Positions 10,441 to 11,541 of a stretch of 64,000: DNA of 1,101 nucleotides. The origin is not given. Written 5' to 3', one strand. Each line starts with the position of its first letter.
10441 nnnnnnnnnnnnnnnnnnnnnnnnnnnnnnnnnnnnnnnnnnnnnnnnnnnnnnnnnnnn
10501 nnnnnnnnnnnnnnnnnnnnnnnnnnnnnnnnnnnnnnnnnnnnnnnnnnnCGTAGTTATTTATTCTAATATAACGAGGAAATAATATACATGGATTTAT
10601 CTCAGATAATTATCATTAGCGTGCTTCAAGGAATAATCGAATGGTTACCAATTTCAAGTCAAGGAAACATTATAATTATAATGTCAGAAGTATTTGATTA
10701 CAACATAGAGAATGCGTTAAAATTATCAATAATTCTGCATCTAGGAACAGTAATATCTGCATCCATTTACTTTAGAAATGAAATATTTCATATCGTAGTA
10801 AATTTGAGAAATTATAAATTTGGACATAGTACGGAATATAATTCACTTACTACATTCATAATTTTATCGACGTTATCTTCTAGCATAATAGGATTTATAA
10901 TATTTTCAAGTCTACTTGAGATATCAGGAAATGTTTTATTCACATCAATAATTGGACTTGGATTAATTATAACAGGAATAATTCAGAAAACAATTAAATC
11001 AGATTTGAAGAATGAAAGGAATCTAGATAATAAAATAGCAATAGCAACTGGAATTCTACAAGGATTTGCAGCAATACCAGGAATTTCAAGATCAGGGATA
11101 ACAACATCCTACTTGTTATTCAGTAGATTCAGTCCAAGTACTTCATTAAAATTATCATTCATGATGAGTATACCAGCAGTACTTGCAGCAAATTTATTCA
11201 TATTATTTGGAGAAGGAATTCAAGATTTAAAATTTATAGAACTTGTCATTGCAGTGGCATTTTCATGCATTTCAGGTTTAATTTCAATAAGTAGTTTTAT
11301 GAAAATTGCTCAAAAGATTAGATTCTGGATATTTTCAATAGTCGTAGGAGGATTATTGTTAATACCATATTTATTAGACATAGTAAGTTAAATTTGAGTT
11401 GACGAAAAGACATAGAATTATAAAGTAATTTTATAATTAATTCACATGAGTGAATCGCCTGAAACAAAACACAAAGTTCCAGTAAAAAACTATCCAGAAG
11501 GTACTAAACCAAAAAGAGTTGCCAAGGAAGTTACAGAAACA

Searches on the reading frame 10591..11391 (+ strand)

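Call 31: search_protein_families(library=ncbifam, proteins=[window:10591-11391:+], max_evalue=0.1)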
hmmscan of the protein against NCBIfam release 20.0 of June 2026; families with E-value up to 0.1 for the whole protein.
window:10591-11391:+ (266 aa): 13 families
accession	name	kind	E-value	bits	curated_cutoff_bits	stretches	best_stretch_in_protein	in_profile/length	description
NF001393.0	PRK00281.2-4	equivalog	4.3e-35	121.5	284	1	1-256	1-260/266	undecaprenyl-diphosphate phosphatase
NF001398.0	PRK00281.3-5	equivalog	2.5e-34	119.4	354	1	5-263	6-273/278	undecaprenyl-diphosphate phosphatase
TIGR00753.1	undec_PP_bacA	equivalog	3.8e-31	108.7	217.5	1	7-250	2-249/255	undecaprenyl-diphosphatase UppP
NF001392.0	PRK00281.2-1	equivalog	4.6e-30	105.1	308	1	1-258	5-270/280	undecaprenyl-diphosphate phosphatase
NF001390.0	PRK00281.1-4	equivalog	9.7e-30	103.9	260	1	2-258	5-264/272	undecaprenyl-diphosphate phosphatase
NF001397.0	PRK00281.3-4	equivalog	1.7e-24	86.9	363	1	3-242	3-254/281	undecaprenyl-diphosphate phosphatase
NF001389.0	PRK00281.1-2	equivalog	1.2e-23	83.9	262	1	3-261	6-265/272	undecaprenyl-diphosphate phosphatase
NF001394.0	PRK00281.2-5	equivalog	6.9e-23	81.5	311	1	3-257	8-272/281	undecaprenyl-diphosphate phosphatase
NF001396.0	PRK00281.3-3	equivalog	1.3e-22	80.9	382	1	4-255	5-256/264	undecaprenyl-diphosphate phosphatase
NF001388.0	PRK00281.1-1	equivalog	1.8e-22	80.2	362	1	4-250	8-259/273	undecaprenyl-diphosphate phosphatase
NF001391.0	PRK00281.1-5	equivalog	1.1e-18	67.6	293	1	1-262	4-275/279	undecaprenyl-diphosphate phosphatase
NF001395.0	PRK00281.3-1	equivalog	1.9e-10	40.6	394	2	143-258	181-301/306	undecaprenyl-diphosphate phosphatase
TIGR00892.1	2A0113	subfamily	0.0011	17.8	586.1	1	78-129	328-379/455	monocarboxylate transporter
